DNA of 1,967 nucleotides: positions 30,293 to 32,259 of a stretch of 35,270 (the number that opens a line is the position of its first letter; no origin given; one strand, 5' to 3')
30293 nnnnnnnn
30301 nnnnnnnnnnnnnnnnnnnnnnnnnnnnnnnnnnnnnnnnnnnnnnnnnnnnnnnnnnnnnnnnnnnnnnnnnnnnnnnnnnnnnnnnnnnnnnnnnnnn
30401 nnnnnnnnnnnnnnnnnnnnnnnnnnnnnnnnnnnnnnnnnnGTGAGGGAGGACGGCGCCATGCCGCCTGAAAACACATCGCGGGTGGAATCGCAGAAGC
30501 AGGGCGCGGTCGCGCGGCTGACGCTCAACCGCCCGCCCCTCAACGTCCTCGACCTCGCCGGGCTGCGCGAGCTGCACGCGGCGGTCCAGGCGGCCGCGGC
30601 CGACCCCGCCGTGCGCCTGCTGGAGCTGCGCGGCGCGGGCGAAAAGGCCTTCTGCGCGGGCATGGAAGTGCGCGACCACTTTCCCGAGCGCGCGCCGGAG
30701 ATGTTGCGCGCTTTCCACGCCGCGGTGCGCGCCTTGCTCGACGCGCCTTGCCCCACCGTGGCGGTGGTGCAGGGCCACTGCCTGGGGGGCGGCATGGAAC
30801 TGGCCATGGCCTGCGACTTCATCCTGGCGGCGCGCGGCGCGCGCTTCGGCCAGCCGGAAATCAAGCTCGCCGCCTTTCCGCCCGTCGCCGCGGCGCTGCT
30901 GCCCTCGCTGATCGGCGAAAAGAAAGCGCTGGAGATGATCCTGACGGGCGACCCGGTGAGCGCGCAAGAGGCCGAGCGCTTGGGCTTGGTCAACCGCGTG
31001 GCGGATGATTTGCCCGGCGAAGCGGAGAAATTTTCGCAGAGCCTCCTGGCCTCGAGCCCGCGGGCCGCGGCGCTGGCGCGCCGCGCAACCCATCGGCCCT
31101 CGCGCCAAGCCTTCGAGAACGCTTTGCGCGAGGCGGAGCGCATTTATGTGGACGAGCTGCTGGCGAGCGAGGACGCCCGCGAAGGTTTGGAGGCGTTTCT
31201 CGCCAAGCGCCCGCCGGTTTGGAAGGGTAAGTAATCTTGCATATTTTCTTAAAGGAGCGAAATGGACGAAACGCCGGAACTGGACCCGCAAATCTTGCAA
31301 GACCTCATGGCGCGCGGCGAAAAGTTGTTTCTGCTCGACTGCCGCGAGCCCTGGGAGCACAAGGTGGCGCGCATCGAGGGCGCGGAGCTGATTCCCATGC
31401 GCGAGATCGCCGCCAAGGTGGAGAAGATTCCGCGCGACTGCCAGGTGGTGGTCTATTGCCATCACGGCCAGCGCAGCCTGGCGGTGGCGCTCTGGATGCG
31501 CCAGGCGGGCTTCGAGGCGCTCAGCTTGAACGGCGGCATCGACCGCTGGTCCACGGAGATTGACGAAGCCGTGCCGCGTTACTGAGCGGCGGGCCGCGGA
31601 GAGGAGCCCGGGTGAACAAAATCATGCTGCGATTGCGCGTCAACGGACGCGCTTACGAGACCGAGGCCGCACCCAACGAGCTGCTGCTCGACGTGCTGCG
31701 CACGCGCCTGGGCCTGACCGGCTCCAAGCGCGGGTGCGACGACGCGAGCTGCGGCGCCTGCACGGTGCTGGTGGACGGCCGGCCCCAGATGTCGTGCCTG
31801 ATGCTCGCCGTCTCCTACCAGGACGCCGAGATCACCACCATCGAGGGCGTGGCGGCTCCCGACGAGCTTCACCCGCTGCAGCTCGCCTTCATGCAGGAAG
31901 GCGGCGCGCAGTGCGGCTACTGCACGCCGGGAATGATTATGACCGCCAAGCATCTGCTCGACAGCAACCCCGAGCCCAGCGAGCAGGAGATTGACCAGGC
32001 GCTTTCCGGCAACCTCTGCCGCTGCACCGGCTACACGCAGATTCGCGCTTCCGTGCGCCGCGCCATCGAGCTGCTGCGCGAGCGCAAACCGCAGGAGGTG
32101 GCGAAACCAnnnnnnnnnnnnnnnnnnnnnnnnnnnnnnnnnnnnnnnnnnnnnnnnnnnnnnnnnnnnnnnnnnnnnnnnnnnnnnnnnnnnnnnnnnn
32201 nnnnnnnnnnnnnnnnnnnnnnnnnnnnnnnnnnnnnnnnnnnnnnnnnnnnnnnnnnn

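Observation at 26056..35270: Hybrid aryl-CoA cluster: BoxB-like oxygenase and Dch-like hydratase with a 4-hydroxybenzoyl-CoA-reductase-like Mo enzyme, but no BoxA, BoxC or benzoyl-CoA reductase in view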

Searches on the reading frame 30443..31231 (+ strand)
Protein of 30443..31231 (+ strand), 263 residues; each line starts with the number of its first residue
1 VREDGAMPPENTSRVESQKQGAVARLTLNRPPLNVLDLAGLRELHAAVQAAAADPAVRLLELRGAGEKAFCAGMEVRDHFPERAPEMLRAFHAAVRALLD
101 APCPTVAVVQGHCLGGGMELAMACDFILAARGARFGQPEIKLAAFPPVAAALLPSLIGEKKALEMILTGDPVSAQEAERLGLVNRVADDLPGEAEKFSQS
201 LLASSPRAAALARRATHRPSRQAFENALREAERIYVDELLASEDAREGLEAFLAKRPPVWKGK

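Call 6: search_protein_families(library=pfam, proteins=[window:30443-31231:+], max_evalue=0.001)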
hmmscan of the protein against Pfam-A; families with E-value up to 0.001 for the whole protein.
window:30443-31231:+ (263 aa): 2 families
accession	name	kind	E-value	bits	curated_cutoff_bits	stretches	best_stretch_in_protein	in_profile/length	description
PF00378.25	ECH_1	-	2.1e-50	171.9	27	1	19-262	2-250/251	Enoyl-CoA hydratase/isomerase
PF16113.10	ECH_2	-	2.4e-29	103.3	27.2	1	24-186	2-171/335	Enoyl-CoA hydratase/isomerase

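Call 7: search_protein_families(library=ncbifam, proteins=[window:30443-31231:+], max_evalue=0.001)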
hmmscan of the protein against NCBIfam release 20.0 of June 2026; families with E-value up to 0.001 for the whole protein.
window:30443-31231:+ (263 aa): 73 families (the best 25 are shown)
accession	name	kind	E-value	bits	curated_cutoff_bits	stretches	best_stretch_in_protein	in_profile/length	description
TIGR03189.1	dienoyl_CoA_hyt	equivalog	1.8e-51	174.9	292.5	1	15-261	3-249/251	cyclohexa-1,5-dienecarbonyl-CoA hydratase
NF051848.1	EnCoAHydtEchA19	equivalog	1.1e-48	166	400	1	17-263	4-258/258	enoyl-CoA hydratase EchA19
NF006566.0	PRK09076.1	subfamily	3e-47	161.4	286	1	12-261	4-258/260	enoyl-CoA hydratase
NF004781.0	PRK06127.1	subfamily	1.3e-45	156.2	291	1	11-263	9-269/269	enoyl-CoA hydratase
NF004517.0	PRK05862.1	equivalog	1.9e-45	155.4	396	1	16-261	7-255/257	enoyl-CoA hydratase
NF006007.0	PRK08138.1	subfamily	8.4e-45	153.2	355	1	16-263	11-261/261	enoyl-CoA hydratase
NF006008.0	PRK08139.1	equivalog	7.8e-43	146.9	313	1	11-262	9-265/266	enoyl-CoA hydratase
NF004796.0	PRK06144.1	subfamily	4.6e-42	144.3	272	1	11-263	6-262/262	enoyl-CoA hydratase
NF005802.0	PRK07657.1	equivalog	4.9e-42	144.2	363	1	19-263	10-260/260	enoyl-CoA hydratase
NF004475.0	PRK05809.1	subfamily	8.3e-42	143.5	394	1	15-262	6-259/260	short-chain-enoyl-CoA hydratase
NF005803.0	PRK07658.1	equivalog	9.4e-42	143.2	313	1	16-263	5-257/257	enoyl-CoA hydratase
NF042430.2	EnCoAhydt_DpgD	equivalog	3.7e-41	141.3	400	1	18-262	2-257/258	enoyl-CoA-hydratase DpgD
NF006100.0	PRK08252.1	subfamily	5e-41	141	282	1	13-263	3-254/254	crotonase/enoyl-CoA hydratase family protein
NF005879.0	PRK07827.1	equivalog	1.6e-40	139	283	1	12-261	6-260/261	enoyl-CoA hydratase family protein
NF007239.0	PRK09674.1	equivalog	4.3e-40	137.8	371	1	15-263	6-257/257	2,3-dehydroadipyl-CoA hydratase PaaF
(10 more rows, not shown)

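Call 32: search_solved_structures(query=window:30443-31231:+, max_evalue=1e-25, show_alignments=0)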
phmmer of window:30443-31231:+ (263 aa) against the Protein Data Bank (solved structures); distinct sequences matched with E-value up to 1e-25: 46.
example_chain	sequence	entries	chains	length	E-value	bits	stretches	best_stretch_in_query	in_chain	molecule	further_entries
5zai_A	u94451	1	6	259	3e-43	151.4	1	14-263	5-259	3-hydroxypropionyl-coenzyme A dehydratase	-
6lvp_A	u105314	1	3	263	4.8e-40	140.9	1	22-263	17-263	Enoyl-CoA hydratase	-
3h81_A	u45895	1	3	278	1.5e-38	136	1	19-260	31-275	enoyl-CoA hydratase echA8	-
3q0j_A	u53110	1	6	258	1.6e-38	135.9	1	20-260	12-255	enoyl-CoA hydratase echA8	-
3pzk_A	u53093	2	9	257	1.9e-38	135.7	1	20-260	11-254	e enoyl-CoA hydratase echA8 | enoyl-CoA hydratase echA8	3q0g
4fjw_D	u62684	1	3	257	4.5e-38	134.4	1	20-260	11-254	Probable enoyl-CoA hydratase echA8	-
9qwv_A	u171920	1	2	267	1.3e-36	129.7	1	17-261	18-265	Enoyl-CoA hydratase, mitochondrial, putative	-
2pbp_A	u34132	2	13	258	1.3e-35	126.3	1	15-263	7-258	Enoyl-CoA hydratase subunit I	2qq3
5wyb_B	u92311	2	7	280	2.8e-34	122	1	10-261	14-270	Probable enoyl-CoA hydratase/isomerase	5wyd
1dub_A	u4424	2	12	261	5.1e-34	121.2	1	18-260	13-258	2-ENOYL-COA HYDRATASE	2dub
1mj3_A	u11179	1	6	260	5.1e-34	121.2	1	18-260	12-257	ENOYL-COA HYDRATASE, MITOCHONDRIAL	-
1ey3_A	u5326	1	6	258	5.3e-34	121.1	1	18-260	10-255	ENOYL-COA HYDRATASE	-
3kqf_A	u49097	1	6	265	6.2e-34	120.9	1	23-263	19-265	Enoyl-CoA hydratase/isomerase family protein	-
9rgq_A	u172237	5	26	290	6.6e-34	120.8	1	18-260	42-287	Enoyl-CoA hydratase, mitochondrial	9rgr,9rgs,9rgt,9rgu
2ej5_A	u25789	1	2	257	1.8e-33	119.4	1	18-262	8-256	Enoyl-CoA hydratase subunit II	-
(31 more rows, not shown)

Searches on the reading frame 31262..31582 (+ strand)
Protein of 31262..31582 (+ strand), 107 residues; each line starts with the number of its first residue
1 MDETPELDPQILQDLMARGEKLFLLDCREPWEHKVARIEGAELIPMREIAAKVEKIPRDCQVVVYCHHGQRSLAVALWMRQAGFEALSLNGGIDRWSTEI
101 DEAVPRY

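Call 6: search_protein_families(library=pfam, proteins=[window:31262-31582:+], max_evalue=0.001)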
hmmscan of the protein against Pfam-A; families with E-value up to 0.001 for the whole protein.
window:31262-31582:+ (107 aa): 1 family
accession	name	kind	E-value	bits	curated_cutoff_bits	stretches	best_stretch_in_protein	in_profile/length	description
PF00581.25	Rhodanese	-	2.9e-16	60.2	22.2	1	9-98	2-101/102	Rhodanese-like domain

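Call 7: search_protein_families(library=ncbifam, proteins=[window:31262-31582:+], max_evalue=0.001)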
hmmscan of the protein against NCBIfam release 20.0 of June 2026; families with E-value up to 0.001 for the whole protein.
window:31262-31582:+ (107 aa): 16 families
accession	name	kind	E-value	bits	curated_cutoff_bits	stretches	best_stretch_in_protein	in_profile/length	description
NF005902.0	PRK07878.1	equivalog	1.8e-19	69.9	647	1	8-107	290-392/392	adenylyltransferase/sulfurtransferase MoeZ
NF005646.0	PRK07411.1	equivalog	8.8e-17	61.3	633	1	3-107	280-390/390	molybdopterin-synthase adenylyltransferase MoeB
NF045521.1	rhoda_near_glyco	subfamily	7e-13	48.6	145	1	13-99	23-111/144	rhodanese homology domain-containing protein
NF006444.0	PRK08762.1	equivalog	1e-11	44.1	449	1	4-99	14-110/387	molybdopterin-synthase adenylyltransferase MoeB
NF001195.0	PRK00162.1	equivalog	8.2e-10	39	102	1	12-102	12-102/108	thiosulfate sulfurtransferase GlpE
NF041203.1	rhodanese_LYCAU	equivalog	3.6e-08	33.1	115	1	3-98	19-118/126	rhodanese-related (seleno)protein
NF001133.1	PRK00142.1-1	equivalog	2.4e-07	30.6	170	1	7-102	108-209/229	oxygen-dependent tRNA uridine(34) hydroxylase TrhO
NF008752.0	PRK11784.1-4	equivalog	2.6e-07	29.8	266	1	47-102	78-134/357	tRNA 2-selenouridine(34) synthase MnmH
NF007627.0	PRK10287.1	equivalog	2.8e-06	27.5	102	1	24-96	23-97/104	thiosulfate sulfurtransferase PspE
NF033833.0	rhodan_ChrE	equivalog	3e-06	27.2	120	1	32-99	32-100/108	rhodanese family chromate resistance protein ChrE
NF008750.0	PRK11784.1-2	equivalog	1.3e-05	24.5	241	1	34-98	59-127/346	tRNA 2-selenouridine(34) synthase MnmH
TIGR03167.1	tRNA_sel_U_synt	equivalog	0.00012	21.6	219.75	1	36-96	48-112/311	tRNA 2-selenouridine(34) synthase MnmH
TIGR02981.1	phageshock_pspE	exception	0.00013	22.3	126.3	1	23-95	20-94/101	thiosulfate sulfurtransferase PspE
NF003703.0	PRK05320.1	equivalog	0.00022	20.9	331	1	5-101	110-218/280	sulfurtransferase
TIGR04271.1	ThiI_C_thiazole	equivalog_domain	0.00077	19.5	70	1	23-87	28-96/101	thiazole biosynthesis protein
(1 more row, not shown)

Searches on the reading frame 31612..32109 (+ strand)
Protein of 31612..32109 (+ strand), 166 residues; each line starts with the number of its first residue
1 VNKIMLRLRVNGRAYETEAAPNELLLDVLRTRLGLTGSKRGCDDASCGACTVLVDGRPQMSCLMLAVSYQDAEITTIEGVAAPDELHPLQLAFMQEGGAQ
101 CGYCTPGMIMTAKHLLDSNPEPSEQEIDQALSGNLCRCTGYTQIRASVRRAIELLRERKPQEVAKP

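Call 6: search_protein_families(library=pfam, proteins=[window:31612-32109:+], max_evalue=0.001)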
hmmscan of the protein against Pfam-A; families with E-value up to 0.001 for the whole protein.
window:31612-32109:+ (166 aa): 3 families
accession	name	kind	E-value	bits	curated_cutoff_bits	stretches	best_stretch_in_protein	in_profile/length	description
PF01799.25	Fer2_2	-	5.2e-33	113.4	30.3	1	76-148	1-74/75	[2Fe-2S] binding domain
PF00111.32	Fer2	-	6.4e-09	36.1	21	1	9-58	2-52/77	2Fe-2S iron-sulfur cluster binding domain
PF13085.11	Fer2_3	-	4e-05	24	27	1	39-77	49-86/107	2Fe-2S iron-sulfur cluster binding domain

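Call 7: search_protein_families(library=ncbifam, proteins=[window:31612-32109:+], max_evalue=0.001)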
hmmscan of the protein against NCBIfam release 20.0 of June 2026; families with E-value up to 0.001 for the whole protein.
window:31612-32109:+ (166 aa): 14 families
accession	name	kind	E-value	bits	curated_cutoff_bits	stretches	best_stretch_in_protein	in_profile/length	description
NF041020.1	glyceraldDH_gamma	equivalog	5e-58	195.3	290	1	2-156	9-163/164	glyceraldehyde dehydrogenase subunit gamma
TIGR03193.1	4hydroxCoAred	equivalog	3.7e-57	192.4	257.8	1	5-151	1-147/148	4-hydroxybenzoyl-CoA reductase subunit gamma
TIGR03198.1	pucE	equivalog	3e-53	179.3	254.3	1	3-151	1-148/151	xanthine dehydrogenase subunit E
NF045668.1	pterin_aldehy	equivalog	1.5e-50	172.2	1100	1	7-160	4-160/905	molybdopterin-dependent aldehyde oxidoreductase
NF043084.2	XdhC_XDHase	equivalog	2.5e-49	166.7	217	1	6-152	3-150/151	xanthine dehydrogenase subunit XdhC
NF008514.0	PRK11433.1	equivalog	1.6e-45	155.2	322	1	5-150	52-212/218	aldehyde dehydrogenase iron-sulfur subunit PaoA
TIGR03311.1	Se_dep_XDH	equivalog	5.2e-43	147.2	830.45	1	8-159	3-151/848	selenium-dependent xanthine dehydrogenase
NF007387.0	PRK09908.1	equivalog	3.2e-41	140.4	212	1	3-149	6-153/159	xanthine dehydrogenase iron sulfur-binding subunit XdhC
TIGR02963.1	xanthine_xdhA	equivalog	1.6e-39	135.8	467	1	15-155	11-161/468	xanthine dehydrogenase small subunit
TIGR02969.1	mam_aldehyde_ox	subfamily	3.8e-30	104.2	1912.3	1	8-146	5-155/1330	aldehyde oxidase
TIGR03313.1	Se_sel_red_Mo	hypoth_equivalog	8e-15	53.6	1101.9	1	10-157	3-150/951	molybdopterin-dependent oxidoreductase Mo/Fe-S-binding subunit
NF010071.0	PRK13552.1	equivalog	0.00023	20.5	264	1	42-76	57-91/241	fumarate reductase iron-sulfur subunit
NF009052.0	PRK12386.1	equivalog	0.00035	19.7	256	1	15-80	22-91/255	succinate dehydrogenase/fumarate reductase iron-sulfur subunit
NF009226.0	PRK12576.1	equivalog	0.00058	19.3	344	1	40-78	58-98/317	succinate dehydrogenase/fumarate reductase iron-sulfur subunit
